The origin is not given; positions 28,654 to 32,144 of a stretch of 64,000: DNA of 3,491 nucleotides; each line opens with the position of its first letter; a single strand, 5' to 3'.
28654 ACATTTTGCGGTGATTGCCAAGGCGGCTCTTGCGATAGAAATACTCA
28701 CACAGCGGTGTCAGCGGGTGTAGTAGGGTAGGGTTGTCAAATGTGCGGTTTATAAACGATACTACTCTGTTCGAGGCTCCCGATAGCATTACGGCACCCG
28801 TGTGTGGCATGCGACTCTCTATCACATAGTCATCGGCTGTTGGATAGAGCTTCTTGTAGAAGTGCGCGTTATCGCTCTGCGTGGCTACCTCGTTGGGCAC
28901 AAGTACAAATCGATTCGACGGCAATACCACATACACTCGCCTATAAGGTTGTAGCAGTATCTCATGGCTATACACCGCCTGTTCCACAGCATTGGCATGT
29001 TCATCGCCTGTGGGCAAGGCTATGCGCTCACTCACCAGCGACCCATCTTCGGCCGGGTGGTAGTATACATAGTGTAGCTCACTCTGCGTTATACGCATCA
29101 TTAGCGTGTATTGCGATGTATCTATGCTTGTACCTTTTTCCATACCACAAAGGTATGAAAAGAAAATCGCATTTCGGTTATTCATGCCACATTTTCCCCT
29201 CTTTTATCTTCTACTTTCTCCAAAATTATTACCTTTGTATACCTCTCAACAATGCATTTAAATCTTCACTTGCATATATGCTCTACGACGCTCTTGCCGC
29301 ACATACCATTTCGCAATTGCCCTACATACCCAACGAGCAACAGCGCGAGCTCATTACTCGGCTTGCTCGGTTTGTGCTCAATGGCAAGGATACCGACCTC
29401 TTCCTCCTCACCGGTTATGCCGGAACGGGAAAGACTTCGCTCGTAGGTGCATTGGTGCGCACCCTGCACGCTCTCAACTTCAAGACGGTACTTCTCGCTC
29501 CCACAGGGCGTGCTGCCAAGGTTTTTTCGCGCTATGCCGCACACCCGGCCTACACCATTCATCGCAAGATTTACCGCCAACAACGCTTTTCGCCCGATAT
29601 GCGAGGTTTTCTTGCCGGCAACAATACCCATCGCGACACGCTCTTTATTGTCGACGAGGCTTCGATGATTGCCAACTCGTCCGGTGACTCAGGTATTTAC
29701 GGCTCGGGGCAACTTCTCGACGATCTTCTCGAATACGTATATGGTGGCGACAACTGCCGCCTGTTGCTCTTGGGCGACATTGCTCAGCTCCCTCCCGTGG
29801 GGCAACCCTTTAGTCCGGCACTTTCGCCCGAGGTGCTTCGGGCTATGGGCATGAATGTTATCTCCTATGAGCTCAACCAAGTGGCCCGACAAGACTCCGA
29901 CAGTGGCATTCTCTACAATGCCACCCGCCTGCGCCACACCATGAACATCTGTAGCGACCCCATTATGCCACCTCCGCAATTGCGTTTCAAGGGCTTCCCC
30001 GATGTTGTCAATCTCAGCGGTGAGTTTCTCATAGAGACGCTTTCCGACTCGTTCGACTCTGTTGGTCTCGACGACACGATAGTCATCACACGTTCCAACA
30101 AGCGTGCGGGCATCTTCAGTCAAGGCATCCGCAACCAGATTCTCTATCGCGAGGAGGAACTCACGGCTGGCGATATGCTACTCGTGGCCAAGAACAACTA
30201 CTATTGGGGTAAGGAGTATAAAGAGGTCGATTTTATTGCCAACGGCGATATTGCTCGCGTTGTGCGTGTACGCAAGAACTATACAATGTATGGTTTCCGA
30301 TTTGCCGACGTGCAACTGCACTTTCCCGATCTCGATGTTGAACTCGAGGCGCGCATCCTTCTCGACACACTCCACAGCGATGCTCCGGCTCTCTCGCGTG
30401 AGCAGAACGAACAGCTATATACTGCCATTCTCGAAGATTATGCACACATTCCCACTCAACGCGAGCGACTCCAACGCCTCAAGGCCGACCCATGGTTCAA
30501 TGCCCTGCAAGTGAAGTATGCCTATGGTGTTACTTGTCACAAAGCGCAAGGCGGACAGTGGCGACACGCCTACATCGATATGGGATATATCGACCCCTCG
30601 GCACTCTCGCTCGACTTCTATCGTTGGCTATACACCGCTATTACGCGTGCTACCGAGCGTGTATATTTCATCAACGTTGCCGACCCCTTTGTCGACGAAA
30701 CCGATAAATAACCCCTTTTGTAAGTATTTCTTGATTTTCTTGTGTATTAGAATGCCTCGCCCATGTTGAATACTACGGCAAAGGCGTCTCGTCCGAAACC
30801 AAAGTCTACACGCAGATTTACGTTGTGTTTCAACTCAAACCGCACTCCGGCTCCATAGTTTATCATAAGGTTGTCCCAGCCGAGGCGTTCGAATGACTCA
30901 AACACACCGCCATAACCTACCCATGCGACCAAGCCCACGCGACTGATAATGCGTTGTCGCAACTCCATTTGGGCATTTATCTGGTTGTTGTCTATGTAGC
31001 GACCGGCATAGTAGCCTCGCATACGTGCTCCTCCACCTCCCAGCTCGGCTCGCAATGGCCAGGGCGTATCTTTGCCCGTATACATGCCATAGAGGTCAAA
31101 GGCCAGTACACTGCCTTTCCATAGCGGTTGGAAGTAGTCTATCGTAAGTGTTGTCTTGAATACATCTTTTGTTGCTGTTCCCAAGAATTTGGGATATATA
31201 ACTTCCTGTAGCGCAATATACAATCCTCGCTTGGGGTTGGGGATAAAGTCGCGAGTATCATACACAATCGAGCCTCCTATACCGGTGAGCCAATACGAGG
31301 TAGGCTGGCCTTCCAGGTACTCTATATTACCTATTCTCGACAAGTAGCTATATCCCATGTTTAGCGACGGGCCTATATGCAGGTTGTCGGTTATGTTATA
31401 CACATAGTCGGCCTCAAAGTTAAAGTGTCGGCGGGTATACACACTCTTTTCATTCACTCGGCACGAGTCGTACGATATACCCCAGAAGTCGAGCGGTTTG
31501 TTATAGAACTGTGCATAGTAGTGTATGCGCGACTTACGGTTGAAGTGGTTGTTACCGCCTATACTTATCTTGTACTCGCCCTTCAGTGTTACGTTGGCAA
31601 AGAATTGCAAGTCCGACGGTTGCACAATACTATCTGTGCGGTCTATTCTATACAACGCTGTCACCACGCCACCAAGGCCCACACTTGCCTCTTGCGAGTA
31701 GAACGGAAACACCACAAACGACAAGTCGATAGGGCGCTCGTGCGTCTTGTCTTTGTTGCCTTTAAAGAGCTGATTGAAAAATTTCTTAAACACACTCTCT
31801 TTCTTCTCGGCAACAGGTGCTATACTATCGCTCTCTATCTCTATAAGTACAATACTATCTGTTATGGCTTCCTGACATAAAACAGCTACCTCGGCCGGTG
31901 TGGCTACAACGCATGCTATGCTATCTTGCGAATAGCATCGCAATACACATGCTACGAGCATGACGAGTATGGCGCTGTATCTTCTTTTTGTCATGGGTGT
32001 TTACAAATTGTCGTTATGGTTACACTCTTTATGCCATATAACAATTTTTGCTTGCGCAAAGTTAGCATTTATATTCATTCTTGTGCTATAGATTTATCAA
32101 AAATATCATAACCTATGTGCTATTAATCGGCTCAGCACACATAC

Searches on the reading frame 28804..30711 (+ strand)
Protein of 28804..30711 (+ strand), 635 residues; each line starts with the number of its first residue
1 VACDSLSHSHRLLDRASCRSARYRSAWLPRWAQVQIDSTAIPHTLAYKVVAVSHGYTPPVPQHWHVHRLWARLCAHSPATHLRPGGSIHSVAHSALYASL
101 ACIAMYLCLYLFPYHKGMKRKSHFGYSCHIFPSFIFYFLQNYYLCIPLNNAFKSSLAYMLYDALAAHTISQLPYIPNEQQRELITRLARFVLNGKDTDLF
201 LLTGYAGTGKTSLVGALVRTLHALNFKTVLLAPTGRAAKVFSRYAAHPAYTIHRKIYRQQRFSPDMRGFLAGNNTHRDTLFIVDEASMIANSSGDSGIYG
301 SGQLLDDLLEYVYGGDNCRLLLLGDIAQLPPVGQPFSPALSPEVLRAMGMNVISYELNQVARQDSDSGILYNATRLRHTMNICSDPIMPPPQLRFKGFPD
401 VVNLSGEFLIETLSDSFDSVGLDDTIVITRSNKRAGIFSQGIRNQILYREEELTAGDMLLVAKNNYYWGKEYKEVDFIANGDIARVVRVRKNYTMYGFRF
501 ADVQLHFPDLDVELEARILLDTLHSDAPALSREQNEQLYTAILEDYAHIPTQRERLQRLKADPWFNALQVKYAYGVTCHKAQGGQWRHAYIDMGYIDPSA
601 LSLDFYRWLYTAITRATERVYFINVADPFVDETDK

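Call 28: search_protein_families(library=ncbifam, proteins=[window:28804-30711:+], max_evalue=0.00001)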
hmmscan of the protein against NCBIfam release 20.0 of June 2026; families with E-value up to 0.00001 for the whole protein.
window:28804-30711:+ (635 aa): 4 families
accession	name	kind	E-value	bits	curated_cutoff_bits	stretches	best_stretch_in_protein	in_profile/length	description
TIGR01448.2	helicase_RecD2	equivalog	1e-34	119.8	500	1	197-379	331-492/713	SF1B family DNA helicase RecD2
TIGR01447.1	recD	equivalog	3.4e-16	58.9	310.15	1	178-333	147-305/597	exodeoxyribonuclease V subunit alpha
NF008127.0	PRK10875.1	equivalog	3.4e-06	25.9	671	0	572-620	542-587/619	exodeoxyribonuclease V subunit alpha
TIGR02768.1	TraA_Ti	equivalog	9.4e-06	24.2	590.45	0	195-364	373-514/751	Ti-type conjugative transfer relaxase TraA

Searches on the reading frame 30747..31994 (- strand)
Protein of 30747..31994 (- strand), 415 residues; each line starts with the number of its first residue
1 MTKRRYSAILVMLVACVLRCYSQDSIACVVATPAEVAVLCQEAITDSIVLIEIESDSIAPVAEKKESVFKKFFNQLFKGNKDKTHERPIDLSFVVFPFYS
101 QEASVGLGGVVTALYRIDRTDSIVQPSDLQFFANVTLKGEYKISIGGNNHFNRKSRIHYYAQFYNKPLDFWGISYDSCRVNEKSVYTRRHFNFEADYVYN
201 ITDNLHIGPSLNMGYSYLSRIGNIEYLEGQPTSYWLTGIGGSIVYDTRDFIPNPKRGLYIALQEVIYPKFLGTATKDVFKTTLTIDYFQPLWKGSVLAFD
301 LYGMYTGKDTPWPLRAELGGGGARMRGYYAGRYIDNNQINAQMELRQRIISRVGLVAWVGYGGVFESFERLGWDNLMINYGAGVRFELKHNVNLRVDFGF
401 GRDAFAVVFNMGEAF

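Call 28: search_protein_families(library=ncbifam, proteins=[window:30747-31994:-], max_evalue=0.00001)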
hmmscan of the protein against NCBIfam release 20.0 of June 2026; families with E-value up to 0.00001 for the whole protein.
window:30747-31994:- (415 aa): 1 family
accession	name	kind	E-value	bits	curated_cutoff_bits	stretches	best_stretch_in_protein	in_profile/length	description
NF047779.1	Omp85_fam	subfamily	1.6e-17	64.1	200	1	222-415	214-423/423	Omp85 family outer membrane protein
